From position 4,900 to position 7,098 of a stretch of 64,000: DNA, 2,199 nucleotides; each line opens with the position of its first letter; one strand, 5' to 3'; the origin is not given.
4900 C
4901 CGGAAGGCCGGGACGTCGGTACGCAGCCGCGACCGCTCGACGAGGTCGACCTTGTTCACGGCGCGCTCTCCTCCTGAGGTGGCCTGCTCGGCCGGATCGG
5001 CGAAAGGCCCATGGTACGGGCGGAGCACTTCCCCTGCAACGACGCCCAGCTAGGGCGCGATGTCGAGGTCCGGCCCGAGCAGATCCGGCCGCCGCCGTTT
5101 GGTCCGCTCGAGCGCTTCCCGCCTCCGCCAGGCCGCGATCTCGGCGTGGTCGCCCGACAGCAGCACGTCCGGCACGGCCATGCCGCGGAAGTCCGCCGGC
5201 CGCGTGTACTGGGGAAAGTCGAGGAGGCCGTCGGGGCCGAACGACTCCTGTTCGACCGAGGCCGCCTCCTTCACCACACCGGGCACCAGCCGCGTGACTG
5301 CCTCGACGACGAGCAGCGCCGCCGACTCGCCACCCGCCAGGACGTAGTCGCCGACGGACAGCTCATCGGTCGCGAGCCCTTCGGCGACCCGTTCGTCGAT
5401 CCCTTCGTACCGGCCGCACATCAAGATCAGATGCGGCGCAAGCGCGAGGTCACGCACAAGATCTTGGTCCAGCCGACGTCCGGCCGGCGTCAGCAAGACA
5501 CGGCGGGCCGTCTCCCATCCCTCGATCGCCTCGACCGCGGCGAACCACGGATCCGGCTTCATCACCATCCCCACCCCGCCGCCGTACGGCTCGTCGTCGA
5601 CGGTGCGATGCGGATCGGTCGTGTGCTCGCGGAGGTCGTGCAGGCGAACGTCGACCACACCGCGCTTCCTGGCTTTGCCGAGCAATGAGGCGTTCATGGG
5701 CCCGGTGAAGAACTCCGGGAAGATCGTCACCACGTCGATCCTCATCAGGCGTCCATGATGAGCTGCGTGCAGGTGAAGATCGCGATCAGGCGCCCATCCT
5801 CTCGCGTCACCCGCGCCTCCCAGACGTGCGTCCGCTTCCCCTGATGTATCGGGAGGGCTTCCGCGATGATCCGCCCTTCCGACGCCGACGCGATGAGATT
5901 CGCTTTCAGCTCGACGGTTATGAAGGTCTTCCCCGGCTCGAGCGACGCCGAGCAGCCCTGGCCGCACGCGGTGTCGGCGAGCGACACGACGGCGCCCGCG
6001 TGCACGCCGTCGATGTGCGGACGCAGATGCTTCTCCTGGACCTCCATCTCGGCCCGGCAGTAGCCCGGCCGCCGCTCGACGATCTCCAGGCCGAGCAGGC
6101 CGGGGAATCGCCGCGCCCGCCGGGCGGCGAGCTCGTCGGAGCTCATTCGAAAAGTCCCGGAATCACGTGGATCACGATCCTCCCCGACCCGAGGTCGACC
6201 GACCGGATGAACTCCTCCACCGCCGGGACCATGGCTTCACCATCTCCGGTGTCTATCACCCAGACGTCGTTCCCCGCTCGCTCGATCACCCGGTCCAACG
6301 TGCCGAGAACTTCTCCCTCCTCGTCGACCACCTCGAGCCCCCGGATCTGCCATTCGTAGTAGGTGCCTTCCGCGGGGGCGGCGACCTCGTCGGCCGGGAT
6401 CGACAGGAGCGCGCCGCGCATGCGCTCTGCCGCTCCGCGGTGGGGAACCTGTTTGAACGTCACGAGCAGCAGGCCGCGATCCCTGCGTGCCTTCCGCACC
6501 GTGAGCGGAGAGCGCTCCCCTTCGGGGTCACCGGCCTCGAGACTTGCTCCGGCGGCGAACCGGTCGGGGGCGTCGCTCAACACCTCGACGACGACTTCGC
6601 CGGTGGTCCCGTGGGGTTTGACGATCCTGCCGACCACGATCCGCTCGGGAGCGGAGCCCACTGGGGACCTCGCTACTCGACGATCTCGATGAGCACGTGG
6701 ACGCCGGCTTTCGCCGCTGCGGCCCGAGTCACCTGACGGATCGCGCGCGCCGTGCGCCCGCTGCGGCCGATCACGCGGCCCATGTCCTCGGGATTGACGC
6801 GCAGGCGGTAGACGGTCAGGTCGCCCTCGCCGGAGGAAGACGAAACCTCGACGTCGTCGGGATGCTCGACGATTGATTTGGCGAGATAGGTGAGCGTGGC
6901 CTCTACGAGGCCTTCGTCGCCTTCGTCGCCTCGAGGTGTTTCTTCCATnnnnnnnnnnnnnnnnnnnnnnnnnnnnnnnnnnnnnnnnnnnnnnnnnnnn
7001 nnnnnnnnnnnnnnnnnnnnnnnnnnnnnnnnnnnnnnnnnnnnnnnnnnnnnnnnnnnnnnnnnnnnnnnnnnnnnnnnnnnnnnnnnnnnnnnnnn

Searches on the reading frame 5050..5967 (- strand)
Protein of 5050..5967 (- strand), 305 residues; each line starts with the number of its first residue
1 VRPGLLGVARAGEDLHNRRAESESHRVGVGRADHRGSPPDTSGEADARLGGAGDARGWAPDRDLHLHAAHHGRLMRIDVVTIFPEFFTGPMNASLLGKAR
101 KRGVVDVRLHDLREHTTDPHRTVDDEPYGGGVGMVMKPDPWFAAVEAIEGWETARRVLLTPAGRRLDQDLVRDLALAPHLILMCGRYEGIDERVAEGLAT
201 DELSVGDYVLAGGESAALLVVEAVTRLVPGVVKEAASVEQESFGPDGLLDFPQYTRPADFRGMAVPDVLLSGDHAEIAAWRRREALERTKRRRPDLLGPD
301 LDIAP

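Call 26: search_protein_families(library=pfam, proteins=[window:5050-5967:-], max_evalue=0.001)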
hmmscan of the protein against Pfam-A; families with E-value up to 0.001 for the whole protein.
window:5050-5967:- (305 aa): 1 family
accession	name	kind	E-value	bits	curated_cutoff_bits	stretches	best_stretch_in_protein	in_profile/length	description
PF01746.26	tRNA_m1G_MT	-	2.8e-62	210.3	27.3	1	97-294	2-195/195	tRNA (Guanine-1)-methyltransferase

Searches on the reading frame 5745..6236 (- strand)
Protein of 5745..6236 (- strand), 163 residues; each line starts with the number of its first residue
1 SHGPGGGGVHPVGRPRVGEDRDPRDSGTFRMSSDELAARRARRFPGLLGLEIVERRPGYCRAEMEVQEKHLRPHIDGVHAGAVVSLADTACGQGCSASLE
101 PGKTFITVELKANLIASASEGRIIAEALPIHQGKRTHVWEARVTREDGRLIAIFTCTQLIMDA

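Call 26: search_protein_families(library=pfam, proteins=[window:5745-6236:-], max_evalue=0.001)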
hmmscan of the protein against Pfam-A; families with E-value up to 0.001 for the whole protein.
window:5745-6236:- (163 aa): 3 families
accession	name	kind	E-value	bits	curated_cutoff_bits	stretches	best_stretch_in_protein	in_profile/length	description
PF03061.28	4HBT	-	2.4e-14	53.9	20.6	1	78-151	4-78/79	Thioesterase superfamily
PF14539.12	DUF4442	-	8.9e-07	29.6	25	1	49-128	20-97/132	Domain of unknown function (DUF4442)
PF13622.12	4HBT_3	-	0.00029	21.4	24.3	1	75-157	8-81/83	Acyl-CoA thioesterase N-terminal domain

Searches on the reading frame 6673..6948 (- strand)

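Call 26: search_protein_families(library=pfam, proteins=[window:6673-6948:-], max_evalue=0.001)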
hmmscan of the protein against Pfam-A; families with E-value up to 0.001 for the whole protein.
window:6673-6948:- (91 aa): 2 families
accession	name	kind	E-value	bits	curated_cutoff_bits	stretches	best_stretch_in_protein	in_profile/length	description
PF13083.13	KH_KhpA-B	-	6e-21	74.6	32.1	1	18-89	3-73/73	KhpA/KhpB, KH domain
PF00013.35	KH_1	-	5.7e-05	23.2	21.5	1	47-76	2-31/66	KH domain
